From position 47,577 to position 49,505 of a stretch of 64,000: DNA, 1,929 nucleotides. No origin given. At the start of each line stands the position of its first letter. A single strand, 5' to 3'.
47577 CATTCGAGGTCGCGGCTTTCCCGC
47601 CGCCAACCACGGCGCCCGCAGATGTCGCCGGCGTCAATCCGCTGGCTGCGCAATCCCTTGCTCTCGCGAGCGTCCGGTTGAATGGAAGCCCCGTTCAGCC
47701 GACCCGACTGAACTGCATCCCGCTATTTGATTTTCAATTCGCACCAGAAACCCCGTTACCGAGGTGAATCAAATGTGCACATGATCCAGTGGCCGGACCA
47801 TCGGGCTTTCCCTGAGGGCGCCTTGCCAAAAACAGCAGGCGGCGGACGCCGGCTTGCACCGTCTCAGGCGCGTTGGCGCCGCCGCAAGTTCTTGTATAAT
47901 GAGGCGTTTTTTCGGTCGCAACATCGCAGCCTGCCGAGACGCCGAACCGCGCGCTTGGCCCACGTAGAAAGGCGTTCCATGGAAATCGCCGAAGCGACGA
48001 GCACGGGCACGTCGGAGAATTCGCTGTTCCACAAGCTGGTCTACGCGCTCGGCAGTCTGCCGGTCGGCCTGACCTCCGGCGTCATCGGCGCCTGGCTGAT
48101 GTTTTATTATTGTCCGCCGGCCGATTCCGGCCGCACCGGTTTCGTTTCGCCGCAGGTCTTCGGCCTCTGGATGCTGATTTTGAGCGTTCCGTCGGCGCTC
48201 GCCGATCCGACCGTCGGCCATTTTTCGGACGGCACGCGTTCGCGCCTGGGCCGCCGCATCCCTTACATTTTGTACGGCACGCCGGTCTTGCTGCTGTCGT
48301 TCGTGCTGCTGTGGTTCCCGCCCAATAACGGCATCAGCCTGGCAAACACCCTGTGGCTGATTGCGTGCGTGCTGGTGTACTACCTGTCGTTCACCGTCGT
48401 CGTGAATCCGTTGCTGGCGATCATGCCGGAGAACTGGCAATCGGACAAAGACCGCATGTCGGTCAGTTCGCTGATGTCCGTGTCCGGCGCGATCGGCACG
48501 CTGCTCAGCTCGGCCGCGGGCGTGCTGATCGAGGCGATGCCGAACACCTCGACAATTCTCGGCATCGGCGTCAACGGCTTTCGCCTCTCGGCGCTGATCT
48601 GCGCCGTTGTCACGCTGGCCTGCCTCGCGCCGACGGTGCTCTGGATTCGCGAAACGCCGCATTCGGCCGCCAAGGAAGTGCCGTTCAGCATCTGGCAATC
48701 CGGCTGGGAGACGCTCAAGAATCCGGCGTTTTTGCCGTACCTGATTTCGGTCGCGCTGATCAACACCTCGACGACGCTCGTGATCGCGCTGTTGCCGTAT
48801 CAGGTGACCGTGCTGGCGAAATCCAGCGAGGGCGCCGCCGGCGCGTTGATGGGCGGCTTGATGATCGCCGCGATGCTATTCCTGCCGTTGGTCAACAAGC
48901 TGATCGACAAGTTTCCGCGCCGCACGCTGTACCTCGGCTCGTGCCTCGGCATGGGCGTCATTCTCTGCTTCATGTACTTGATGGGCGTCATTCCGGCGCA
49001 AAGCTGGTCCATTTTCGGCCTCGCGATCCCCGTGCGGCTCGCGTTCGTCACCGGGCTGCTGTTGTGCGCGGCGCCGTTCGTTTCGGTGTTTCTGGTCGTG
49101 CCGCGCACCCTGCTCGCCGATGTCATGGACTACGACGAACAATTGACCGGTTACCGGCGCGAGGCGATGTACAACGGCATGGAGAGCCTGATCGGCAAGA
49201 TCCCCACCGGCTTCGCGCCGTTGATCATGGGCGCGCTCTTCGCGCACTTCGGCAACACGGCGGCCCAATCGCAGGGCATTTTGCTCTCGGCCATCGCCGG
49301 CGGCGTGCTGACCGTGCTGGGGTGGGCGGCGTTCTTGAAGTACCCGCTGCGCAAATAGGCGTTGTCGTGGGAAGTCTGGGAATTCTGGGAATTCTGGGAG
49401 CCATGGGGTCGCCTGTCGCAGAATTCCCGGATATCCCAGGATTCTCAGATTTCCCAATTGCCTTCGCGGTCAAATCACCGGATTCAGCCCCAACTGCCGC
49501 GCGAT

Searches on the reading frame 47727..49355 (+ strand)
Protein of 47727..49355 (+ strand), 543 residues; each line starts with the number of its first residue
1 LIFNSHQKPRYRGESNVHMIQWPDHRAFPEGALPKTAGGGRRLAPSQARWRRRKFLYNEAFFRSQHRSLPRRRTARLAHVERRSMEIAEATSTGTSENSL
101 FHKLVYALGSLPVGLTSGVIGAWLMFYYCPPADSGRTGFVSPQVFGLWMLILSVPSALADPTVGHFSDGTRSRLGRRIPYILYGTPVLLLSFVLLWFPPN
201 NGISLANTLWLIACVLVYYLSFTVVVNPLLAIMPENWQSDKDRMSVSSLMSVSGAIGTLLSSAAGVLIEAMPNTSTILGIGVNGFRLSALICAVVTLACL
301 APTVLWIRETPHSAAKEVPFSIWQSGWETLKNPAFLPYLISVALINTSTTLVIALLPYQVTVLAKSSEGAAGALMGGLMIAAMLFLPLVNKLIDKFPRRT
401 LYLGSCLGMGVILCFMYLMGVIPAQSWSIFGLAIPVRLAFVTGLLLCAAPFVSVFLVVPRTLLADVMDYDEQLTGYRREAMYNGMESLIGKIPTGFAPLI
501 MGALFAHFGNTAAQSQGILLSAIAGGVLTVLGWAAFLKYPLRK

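Call 72: search_protein_families(library=pfam, proteins=[window:47727-49355:+], max_evalue=0.001)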
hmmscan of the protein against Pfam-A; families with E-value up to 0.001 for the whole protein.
window:47727-49355:+ (543 aa): 2 families
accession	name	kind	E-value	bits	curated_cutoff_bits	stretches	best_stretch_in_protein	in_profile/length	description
PF13347.12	MFS_2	-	2.8e-46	158.4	27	1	106-539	2-423/427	MFS/sugar transport protein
PF07690.21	MFS_1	-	1.1e-17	64.5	33.4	1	118-448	17-314/347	Major Facilitator Superfamily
